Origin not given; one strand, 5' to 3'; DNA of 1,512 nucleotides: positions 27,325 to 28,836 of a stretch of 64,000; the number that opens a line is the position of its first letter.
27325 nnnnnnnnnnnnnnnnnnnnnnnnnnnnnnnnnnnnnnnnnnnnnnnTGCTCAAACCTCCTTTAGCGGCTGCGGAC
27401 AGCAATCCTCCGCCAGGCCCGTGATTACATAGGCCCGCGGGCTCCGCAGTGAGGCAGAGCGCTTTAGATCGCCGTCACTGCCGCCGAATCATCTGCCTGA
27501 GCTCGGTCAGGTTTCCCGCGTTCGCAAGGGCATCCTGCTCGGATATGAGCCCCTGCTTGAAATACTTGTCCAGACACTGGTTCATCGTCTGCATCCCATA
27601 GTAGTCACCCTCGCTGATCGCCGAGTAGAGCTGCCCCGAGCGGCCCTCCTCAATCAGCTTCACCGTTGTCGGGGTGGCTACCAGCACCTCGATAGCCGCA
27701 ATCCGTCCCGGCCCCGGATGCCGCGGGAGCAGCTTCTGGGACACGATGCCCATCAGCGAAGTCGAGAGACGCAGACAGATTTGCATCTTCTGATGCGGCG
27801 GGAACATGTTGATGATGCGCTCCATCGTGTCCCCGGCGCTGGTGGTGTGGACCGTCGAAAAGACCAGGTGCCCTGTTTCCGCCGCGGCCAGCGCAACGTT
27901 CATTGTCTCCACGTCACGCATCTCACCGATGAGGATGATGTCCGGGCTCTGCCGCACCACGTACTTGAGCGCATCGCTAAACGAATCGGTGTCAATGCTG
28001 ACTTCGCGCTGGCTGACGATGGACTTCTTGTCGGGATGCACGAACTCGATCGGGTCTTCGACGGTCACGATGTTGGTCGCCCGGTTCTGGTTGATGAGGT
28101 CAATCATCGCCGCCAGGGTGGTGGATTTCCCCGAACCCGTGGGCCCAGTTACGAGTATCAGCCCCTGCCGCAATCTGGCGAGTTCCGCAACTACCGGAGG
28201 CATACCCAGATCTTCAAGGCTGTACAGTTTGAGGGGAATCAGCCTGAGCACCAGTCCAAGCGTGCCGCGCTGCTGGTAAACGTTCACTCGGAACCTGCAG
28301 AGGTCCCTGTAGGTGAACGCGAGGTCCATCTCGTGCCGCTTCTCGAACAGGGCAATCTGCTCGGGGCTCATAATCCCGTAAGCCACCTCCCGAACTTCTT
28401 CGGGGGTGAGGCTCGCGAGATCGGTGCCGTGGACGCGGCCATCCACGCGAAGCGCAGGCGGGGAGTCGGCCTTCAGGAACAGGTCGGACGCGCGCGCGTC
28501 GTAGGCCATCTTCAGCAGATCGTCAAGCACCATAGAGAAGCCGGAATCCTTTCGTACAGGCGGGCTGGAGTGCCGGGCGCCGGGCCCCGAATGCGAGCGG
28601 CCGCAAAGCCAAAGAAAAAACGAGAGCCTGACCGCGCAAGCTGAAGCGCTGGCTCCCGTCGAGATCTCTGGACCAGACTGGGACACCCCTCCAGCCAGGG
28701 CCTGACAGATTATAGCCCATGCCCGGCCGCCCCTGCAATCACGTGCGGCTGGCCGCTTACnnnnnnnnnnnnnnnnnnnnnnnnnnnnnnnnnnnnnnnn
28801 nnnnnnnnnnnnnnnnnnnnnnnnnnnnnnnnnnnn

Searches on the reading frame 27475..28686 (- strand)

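Call 32: search_protein_families(library=pfam, proteins=[window:27475-28686:-], max_evalue=0.00001)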
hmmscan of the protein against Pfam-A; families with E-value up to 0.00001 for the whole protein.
window:27475-28686:- (403 aa): 1 family
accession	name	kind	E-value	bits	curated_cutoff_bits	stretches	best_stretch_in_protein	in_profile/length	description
PF00437.27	T2SSE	-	5e-50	170.6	24.9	1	52-321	10-279/370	Type II/IV secretion system protein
